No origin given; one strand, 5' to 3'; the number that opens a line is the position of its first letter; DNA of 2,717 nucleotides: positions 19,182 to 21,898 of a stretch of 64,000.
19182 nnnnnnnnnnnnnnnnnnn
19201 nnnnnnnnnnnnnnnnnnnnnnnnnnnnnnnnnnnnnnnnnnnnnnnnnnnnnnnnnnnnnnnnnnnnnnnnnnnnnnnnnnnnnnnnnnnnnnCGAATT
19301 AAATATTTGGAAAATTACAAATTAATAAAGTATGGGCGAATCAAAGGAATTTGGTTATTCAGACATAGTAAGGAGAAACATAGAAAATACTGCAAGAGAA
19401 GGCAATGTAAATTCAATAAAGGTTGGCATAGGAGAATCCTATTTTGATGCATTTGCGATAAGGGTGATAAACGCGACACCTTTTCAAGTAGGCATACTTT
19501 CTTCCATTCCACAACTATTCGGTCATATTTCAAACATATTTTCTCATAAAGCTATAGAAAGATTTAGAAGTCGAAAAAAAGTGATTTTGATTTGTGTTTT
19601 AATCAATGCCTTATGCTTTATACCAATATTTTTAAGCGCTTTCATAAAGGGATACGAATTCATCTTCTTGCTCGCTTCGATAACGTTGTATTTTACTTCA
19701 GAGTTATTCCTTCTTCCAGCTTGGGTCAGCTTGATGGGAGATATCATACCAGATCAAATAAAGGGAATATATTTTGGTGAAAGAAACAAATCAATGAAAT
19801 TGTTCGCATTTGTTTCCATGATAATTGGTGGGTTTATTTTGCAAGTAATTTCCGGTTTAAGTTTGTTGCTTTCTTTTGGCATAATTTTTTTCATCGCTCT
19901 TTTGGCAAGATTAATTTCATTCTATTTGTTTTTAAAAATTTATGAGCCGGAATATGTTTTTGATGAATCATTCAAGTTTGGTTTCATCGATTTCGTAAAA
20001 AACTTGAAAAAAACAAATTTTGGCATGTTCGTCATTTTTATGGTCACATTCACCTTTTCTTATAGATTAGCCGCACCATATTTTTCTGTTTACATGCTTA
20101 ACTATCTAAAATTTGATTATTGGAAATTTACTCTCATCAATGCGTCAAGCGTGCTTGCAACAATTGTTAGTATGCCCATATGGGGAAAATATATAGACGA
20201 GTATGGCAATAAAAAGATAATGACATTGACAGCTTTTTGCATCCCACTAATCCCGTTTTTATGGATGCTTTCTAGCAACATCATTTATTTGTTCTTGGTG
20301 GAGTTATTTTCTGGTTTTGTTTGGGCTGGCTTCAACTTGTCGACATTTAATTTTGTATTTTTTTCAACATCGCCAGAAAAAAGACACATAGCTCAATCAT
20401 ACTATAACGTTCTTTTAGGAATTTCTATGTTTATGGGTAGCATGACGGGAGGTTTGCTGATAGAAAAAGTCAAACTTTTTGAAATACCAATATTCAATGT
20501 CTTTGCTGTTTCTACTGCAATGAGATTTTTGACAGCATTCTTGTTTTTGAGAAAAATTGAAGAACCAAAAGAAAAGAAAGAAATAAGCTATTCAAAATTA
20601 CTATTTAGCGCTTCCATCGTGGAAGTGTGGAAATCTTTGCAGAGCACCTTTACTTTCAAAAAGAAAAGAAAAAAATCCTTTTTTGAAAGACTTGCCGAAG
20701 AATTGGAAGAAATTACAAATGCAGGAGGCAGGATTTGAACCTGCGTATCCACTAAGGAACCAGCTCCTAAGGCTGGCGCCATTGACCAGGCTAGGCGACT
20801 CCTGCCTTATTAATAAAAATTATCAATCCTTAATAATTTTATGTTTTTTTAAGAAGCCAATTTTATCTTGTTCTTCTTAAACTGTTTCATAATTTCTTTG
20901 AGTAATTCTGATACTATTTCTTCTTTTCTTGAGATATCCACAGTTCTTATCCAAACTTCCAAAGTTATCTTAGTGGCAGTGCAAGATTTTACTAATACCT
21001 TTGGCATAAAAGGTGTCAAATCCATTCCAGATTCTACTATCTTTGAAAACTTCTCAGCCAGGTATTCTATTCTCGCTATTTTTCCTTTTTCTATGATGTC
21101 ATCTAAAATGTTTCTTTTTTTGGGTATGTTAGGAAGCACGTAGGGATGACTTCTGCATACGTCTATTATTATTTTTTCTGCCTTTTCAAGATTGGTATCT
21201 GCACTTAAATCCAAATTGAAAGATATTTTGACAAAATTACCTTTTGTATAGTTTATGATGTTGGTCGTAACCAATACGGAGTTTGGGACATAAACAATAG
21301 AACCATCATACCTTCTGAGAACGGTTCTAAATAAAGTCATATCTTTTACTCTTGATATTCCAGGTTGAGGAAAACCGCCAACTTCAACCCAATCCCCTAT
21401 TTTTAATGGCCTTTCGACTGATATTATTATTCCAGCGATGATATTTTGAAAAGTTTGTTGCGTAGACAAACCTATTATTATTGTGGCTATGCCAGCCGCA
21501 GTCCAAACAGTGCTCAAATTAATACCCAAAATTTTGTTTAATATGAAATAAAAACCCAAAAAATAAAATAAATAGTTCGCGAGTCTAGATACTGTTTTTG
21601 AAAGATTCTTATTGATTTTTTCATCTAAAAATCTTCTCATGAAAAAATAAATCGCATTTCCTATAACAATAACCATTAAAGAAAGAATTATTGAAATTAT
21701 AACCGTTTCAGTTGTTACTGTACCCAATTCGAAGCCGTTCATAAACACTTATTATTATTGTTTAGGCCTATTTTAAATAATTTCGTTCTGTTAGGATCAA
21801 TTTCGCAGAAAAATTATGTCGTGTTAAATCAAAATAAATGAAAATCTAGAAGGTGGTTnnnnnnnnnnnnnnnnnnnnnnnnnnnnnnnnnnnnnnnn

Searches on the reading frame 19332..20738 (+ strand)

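Call 40: search_protein_families(library=pfam, proteins=[window:19332-20738:+], max_evalue=0.001)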
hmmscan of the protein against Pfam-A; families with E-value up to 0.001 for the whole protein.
window:19332-20738:+ (468 aa): 2 families
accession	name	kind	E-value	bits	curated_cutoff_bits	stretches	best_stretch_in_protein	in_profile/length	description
PF07690.21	MFS_1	-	5.1e-35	121.4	33.4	2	46-369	27-346/347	Major Facilitator Superfamily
PF12832.13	MFS_1_like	-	8.4e-10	38.7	25.2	1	48-381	31-366/373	MFS_1 like family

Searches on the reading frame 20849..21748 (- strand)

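Call 42: search_protein_families(library=pfam, proteins=[window:20849-21748:-], max_evalue=0.001)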
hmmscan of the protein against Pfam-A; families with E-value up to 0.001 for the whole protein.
window:20849-21748:- (299 aa): 2 families
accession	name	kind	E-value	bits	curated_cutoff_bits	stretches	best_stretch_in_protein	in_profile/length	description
PF00924.24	MS_channel_2nd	-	4.3e-21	75.2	20.2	1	99-169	2-68/68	Mechanosensitive ion channel, beta-domain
PF21082.3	MS_channel_3rd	-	6.6e-09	36.5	21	1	173-296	1-87/88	Mechanosensitive ion channel MscS, C-terminal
